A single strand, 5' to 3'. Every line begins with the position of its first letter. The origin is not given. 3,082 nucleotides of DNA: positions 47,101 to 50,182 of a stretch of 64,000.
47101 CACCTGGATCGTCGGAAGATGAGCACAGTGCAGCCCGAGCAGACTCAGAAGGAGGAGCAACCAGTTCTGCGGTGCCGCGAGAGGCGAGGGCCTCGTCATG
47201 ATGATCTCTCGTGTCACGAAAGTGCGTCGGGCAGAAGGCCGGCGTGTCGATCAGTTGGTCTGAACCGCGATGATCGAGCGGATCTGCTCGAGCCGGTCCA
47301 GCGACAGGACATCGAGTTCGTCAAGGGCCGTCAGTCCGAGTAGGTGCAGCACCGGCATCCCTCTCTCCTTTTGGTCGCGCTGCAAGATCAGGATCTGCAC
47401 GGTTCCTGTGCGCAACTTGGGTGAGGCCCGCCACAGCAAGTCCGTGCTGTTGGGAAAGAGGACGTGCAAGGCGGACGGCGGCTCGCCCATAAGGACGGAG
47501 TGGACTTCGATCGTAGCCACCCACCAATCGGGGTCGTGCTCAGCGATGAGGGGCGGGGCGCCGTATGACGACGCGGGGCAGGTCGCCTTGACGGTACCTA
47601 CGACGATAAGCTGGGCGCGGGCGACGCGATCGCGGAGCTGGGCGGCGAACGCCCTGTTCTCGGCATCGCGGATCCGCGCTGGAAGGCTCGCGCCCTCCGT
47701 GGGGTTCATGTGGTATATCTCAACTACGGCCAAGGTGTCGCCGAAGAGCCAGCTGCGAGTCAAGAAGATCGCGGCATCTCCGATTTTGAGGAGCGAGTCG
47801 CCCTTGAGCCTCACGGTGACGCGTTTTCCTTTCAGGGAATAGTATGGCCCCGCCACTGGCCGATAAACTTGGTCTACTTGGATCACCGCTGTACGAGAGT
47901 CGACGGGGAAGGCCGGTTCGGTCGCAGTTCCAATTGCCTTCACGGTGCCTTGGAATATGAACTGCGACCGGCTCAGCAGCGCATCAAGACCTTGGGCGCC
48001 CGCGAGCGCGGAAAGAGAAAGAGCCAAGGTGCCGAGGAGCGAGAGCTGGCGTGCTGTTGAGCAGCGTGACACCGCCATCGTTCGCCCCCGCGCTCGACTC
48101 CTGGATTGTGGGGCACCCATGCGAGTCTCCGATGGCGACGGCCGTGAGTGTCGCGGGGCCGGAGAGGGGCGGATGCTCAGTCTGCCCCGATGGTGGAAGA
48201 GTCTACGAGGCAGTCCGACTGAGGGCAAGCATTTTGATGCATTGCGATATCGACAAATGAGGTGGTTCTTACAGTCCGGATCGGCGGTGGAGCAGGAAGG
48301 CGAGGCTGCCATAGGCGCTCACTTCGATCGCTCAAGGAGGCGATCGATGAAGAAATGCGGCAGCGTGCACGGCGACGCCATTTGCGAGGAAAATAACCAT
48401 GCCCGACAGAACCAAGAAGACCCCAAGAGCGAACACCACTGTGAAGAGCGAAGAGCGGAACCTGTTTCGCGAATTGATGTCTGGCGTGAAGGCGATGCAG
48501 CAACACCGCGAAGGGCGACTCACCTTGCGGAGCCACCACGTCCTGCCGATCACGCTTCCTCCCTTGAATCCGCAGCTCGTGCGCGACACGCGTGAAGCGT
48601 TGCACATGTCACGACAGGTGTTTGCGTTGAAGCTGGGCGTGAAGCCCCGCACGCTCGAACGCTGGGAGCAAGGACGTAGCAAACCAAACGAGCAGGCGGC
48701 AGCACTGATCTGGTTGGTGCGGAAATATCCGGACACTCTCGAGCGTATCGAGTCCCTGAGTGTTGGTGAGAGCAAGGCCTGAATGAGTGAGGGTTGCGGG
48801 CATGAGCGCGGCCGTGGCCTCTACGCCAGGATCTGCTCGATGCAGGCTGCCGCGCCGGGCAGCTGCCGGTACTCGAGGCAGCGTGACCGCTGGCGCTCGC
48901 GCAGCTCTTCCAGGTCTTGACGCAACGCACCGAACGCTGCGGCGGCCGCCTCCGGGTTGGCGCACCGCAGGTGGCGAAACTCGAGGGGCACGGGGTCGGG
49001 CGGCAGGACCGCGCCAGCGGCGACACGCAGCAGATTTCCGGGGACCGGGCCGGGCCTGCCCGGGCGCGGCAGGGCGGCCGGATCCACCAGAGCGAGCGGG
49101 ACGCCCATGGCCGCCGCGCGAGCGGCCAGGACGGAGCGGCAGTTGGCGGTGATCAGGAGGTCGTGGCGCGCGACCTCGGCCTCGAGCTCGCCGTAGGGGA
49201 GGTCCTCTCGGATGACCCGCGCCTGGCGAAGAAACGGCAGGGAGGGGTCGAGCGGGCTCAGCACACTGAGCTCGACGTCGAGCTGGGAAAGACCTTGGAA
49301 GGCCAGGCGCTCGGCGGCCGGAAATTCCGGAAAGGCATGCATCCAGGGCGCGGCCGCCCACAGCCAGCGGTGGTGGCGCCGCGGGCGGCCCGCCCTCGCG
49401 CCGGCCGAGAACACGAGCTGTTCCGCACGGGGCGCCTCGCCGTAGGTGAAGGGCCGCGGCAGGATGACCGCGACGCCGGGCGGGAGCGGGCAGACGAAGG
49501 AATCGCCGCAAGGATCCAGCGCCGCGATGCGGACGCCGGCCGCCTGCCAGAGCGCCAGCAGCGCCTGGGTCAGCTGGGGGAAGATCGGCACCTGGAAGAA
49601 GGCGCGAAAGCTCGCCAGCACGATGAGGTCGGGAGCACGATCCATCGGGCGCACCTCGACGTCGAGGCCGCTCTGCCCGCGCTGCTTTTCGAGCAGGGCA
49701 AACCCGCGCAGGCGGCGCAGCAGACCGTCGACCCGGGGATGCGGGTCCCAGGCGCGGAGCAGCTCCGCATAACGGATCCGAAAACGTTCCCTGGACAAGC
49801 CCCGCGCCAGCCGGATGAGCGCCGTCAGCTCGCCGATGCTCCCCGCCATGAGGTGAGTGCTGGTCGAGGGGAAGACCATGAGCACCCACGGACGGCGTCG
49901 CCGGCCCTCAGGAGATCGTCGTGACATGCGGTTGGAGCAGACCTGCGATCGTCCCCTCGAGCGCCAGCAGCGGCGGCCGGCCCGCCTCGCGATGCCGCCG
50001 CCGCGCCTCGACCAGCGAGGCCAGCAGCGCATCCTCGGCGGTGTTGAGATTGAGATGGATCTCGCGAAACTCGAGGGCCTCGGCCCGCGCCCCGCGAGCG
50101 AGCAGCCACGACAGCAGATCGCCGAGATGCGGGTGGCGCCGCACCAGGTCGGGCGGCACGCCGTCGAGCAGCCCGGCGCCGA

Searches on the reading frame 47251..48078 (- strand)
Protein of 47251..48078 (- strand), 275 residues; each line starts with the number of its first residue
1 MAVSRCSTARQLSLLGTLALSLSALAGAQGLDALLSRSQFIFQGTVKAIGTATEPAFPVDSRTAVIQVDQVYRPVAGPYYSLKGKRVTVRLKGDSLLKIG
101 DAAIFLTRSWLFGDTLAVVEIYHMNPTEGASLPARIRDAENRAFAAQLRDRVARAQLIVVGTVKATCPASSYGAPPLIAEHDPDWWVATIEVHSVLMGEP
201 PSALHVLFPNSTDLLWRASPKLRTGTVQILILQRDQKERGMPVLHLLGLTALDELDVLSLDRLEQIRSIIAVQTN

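Call 52: search_protein_families(library=ncbifam, proteins=[window:47251-48078:-], max_evalue=0.05)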
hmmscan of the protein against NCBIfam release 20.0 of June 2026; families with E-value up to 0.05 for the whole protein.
window:47251-48078:- (275 aa): 0 families

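Call 93: search_protein_families(library=padloc, proteins=[window:47251-48078:-], max_evalue=0.01)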
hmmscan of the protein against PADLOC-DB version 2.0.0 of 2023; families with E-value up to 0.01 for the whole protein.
window:47251-48078:- (275 aa): 0 families

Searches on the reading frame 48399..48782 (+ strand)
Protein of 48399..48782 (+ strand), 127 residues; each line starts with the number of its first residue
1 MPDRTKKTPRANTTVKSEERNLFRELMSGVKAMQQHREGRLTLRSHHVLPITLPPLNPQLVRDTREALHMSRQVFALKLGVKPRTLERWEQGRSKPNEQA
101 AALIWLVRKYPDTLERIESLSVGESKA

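Call 7: search_protein_families(library=pfam, proteins=[window:48399-48782:+], max_evalue=0.01)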
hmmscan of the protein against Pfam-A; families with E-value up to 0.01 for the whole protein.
window:48399-48782:+ (127 aa): 4 families
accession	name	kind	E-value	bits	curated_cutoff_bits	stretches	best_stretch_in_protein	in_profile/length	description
PF01381.28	HTH_3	-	2.5e-07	31.1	23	1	62-101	2-41/55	Helix-turn-helix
PF13560.12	HTH_31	-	2.8e-05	24.8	27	1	60-101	5-47/64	Helix-turn-helix domain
PF15731.11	MqsA_antitoxin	-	9.5e-05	23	30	1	57-117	70-130/131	Antitoxin component of bacterial toxin-antitoxin system, MqsA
PF13413.12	HTH_25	-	0.0023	18.1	24.6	1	62-114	3-55/62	Helix-turn-helix domain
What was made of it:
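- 48399..48782 (+): Orphan higA2-type antitoxin of 127 aa, with an HTH_3 domain. Pfam HTH_3 scores 31.1 bits against a cut-off of 23 (call 7).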

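Call 11: find_encoding_contigs(protein=window:48399-48782:+, flank=10000, max_places=6)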
Protein window:48399-48782:+ (127 aa): 1 contig read that carries it; 1 place shown.
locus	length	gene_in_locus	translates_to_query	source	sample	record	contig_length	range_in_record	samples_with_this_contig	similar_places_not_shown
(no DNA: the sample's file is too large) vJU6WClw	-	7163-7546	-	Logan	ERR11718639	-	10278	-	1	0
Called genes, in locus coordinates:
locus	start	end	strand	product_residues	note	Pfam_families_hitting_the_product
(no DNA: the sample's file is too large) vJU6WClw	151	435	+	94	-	-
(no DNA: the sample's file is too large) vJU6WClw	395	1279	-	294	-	-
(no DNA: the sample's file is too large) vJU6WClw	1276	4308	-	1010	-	PF12770:CHAT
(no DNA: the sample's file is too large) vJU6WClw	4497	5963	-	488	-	-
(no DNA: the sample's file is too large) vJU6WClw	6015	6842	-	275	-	-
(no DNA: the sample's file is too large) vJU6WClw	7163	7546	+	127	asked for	PF01381:HTH_3 (weak)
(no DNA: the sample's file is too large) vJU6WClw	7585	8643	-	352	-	-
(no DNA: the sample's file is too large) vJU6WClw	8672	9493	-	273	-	PF00483:NTP_transferase, PF12804:NTP_transf_3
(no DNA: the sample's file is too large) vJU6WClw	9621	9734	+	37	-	-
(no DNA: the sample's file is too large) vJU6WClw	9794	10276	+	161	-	?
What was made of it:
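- The same read set may underlie both assemblies that contain the junctions (call 11). A separate Logan assembly contig starts inside the tRNA and runs through the whole block into the right-flank genes with identical gene order (call 11).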

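Call 21: search_protein_families(library=ncbifam, proteins=[window:48399-48782:+], max_evalue=0.1)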
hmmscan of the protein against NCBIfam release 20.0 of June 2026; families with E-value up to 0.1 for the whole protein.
window:48399-48782:+ (127 aa): 10 families
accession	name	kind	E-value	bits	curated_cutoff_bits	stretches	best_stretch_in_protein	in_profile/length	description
TIGR03830.1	CxxCG_CxxCG_HTH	subfamily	3.7e-09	36.5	61.8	1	57-117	66-126/127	type II TA system antitoxin MqsA family protein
TIGR00270.2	TIGR00270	equivalog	6.5e-06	26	110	1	59-101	78-120/159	multiprotein bridging factor aMBF1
NF041265.1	NadS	equivalog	0.00036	20.8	60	1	61-116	35-90/94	NadS family protein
NF040522.1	VC1465_fam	subfamily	0.0021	18.1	70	1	62-104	2-44/111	VC1465 family Xer recombination activation factor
NF007481.0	PRK10072.1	equivalog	0.0047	17.4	110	1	64-111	41-88/96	HTH-type transcriptional regulator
TIGR02612.1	mob_myst_A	hypoth_equivalog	0.0049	16.7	122.6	1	60-91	29-60/150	mobile mystery protein A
NF047542.1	telomere_Tap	equivalog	0.0049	15.6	600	1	61-102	22-64/695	telomere-associated protein Tap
NF041951.1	phage_RstR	subfamily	0.0051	17.1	80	1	63-101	9-47/108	RstR family transcriptional repressor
NF003162.0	PRK04140.1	equivalog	0.047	12.7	263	1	57-99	127-169/317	transcriptional regulator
NF008853.0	PRK11891.1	equivalog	0.048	12.3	560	1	60-92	8-40/430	aspartate carbamoyltransferase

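Call 22: search_protein_families(library=padloc, proteins=[window:48399-48782:+], max_evalue=0.1)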
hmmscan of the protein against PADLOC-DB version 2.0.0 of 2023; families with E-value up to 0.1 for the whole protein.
window:48399-48782:+ (127 aa): 7 families
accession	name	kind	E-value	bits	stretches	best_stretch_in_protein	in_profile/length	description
PDLC03952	RmrA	-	0.00057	16.8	1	56-102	22-68/395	-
PDLC03956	RmrA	-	0.00069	16.8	1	58-101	10-54/399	-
PDLC03947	RmrA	-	0.0016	15.3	1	57-101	12-56/383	-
PDLC03949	RmrA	-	0.0017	15.3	1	57-104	3-50/363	-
PDLC03951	RmrA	-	0.0031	14.6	1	57-101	9-53/400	-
PDLC03948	RmrA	-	0.0092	12.9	1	56-101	8-53/397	-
PDLC02926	HTH_VI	-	0.015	13.6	1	60-97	5-42/92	-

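Call 98: search_solved_structures(query=window:48399-48782:+, max_evalue=0.01)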
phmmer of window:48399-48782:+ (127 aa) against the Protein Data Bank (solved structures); distinct sequences matched with E-value up to 0.01: 4.
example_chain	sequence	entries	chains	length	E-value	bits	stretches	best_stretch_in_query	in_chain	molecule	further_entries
5j9i_A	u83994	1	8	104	1.8e-23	86.2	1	19-119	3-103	Antitoxin igA-2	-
5jaa_A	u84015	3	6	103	2e-23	86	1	19-119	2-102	Antitoxin igA-2 | Antitoxin HigA-2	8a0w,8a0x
9tv9_A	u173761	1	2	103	2.3e-21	79.4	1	19-118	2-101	Antitoxin HigA-2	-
2ppx_A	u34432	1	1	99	0.00016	25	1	57-112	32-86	Uncharacterized protein Atu1735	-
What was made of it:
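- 48399..48782 (+): PDB HigA-2 entries 5J9I and 5JAA match at E 2e-23 over residues 19-119 (call 98).
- On HigB2-HigA2 type II toxin-antitoxin module: PDB HigA-2 matches at E 2e-23 over residues 19-119 (call 98).
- Tried and rejected: I rejected MqsA membership for the antitoxin in favour of HigA2 (calls 7, 21, 98).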

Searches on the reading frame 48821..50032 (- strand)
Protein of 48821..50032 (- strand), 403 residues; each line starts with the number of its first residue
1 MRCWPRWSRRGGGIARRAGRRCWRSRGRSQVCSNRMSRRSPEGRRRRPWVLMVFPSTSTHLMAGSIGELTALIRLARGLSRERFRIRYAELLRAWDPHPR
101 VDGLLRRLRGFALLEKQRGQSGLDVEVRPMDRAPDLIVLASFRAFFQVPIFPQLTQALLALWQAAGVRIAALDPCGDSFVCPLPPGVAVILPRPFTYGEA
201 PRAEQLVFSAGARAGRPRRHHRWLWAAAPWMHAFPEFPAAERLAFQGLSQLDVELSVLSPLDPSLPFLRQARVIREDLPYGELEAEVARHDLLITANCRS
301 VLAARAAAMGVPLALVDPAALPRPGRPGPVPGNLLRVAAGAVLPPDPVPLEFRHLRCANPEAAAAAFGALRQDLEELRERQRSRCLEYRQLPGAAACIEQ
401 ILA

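Call 7: search_protein_families(library=pfam, proteins=[window:48821-50032:-], max_evalue=0.01)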
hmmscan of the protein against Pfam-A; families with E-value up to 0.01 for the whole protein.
window:48821-50032:- (403 aa): 0 families

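Call 21: search_protein_families(library=ncbifam, proteins=[window:48821-50032:-], max_evalue=0.1)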
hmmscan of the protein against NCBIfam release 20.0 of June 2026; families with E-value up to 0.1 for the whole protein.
window:48821-50032:- (403 aa): 0 families

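Call 22: search_protein_families(library=padloc, proteins=[window:48821-50032:-], max_evalue=0.1)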
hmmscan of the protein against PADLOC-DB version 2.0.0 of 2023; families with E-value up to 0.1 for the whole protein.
window:48821-50032:- (403 aa): 0 families

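Call 52: search_protein_families(library=ncbifam, proteins=[window:48821-49879:-], max_evalue=0.05)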
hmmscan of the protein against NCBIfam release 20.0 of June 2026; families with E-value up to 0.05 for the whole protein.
window:48821-49879:- (352 aa): 0 families

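Call 71: find_homologous_proteins(query=window:48821-49879:-)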
Query window:48821-49879:- (352 aa): 20 proteins with E <= 0.001 among 8000 candidates.
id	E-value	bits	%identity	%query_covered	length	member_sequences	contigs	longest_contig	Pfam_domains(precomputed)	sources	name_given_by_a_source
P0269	5.6e-204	695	91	100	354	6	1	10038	-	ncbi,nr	ncbi:MAG TPA: hypothetical protein VKY89_23125 [Thermoanaerobaculia bacterium]|nr:hypothetical prote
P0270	4.3e-148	511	67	100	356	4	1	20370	-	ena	-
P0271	8.3e-142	490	67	100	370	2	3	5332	-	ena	-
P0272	2.7e-139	482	70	97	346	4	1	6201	-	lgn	-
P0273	2.7e-138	479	65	97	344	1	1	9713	-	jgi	jgi:hypothetical protein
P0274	4.5e-135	468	65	97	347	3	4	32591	-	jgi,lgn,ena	jgi:hypothetical protein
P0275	2.8e-133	462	64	100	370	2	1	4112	-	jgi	-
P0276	3.9e-133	462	64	97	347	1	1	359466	-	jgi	jgi:hypothetical protein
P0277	6.6e-129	448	64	97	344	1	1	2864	-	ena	-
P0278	2.7e-105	370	55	97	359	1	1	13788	-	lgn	-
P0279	1.2e-95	339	52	97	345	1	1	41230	-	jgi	jgi:hypothetical protein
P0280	5.2e-76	274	64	61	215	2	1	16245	-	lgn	-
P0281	7.6e-76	273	47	99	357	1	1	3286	-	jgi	jgi:hypothetical protein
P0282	3.9e-63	232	62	52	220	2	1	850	-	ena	-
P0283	1.1e-59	220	43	87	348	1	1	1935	-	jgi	jgi:hypothetical protein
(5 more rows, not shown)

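Call 72: find_encoding_contigs(protein=P0269, flank=10000, max_places=3)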
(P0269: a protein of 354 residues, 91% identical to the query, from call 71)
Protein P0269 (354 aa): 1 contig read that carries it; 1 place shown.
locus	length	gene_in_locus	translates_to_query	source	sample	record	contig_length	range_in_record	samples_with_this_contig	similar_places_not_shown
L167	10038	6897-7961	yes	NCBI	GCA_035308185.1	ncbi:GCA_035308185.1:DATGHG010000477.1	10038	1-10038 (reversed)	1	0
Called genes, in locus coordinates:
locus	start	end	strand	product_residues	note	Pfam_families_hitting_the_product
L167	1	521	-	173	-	?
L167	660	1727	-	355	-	PF05118:Asp_Arg_Hydrox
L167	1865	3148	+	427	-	PF05147:LANC_like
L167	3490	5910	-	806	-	PF12704:MacB_PCD, PF02687:FtsX, PF12704:MacB_PCD, PF02687:FtsX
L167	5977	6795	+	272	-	PF00483:NTP_transferase, PF12804:NTP_transf_3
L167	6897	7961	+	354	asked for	-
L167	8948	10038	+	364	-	PF08357:SEFIR, PF13676:TIR_2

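Call 73: find_encoding_contigs(protein=P0270, flank=10000, max_places=2)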
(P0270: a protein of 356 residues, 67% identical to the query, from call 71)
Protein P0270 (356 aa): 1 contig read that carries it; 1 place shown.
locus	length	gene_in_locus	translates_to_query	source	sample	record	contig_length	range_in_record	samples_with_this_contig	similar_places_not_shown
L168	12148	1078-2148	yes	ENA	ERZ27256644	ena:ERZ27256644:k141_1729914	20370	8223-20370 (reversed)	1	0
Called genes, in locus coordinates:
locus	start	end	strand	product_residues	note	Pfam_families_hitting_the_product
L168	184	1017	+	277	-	PF00483:NTP_transferase, PF12804:NTP_transf_3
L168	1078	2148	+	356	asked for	-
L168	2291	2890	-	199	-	PF13578:Methyltransf_24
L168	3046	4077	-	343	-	PF05118:Asp_Arg_Hydrox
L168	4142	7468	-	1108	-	PF12773:DZR, PF13240:Zn_Ribbon_1 (weak), PF24463:DUF7577, PF00211:Guanylate_cyc, PF13191:AAA_16, PF13424:TPR_12 (faint)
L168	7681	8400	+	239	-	PF19541:DUF6065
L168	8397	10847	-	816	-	PF12704:MacB_PCD, PF02687:FtsX, PF12704:MacB_PCD, PF02687:FtsX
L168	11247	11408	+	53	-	-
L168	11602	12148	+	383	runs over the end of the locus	PF26233:NicX, PF26231:CgnE_B (weak)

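Call 84: search_protein_families(library=pfam, proteins=[L167:8948-10036:+], max_evalue=0.05)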
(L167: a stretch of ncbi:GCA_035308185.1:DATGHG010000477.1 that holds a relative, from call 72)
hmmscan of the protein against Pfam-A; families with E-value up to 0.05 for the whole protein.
L167:8948-10036:+ (363 aa): 2 families
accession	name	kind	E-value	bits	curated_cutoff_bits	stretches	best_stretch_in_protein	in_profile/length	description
PF08357.16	SEFIR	-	4.7e-16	59.8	23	1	5-122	2-119/150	SEFIR domain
PF13676.11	TIR_2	-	1.3e-13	51.9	28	1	7-144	2-122/122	TIR domain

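Call 93: search_protein_families(library=padloc, proteins=[L167:8948-10036:+], max_evalue=0.01)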
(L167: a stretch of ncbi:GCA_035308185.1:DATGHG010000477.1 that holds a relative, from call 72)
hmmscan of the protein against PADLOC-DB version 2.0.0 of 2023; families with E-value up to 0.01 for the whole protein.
L167:8948-10036:+ (363 aa): 3 families
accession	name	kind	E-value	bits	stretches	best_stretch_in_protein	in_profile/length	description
PDLC03957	bSEFIR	-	8e-102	340.1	1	1-362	35-314/412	-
PDLC02012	SAVED5--SAVED_TIR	-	0.0026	14.9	1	5-46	15-53/404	-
PDLC05062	PDC-S66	-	0.005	14.3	1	6-46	151-189/282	-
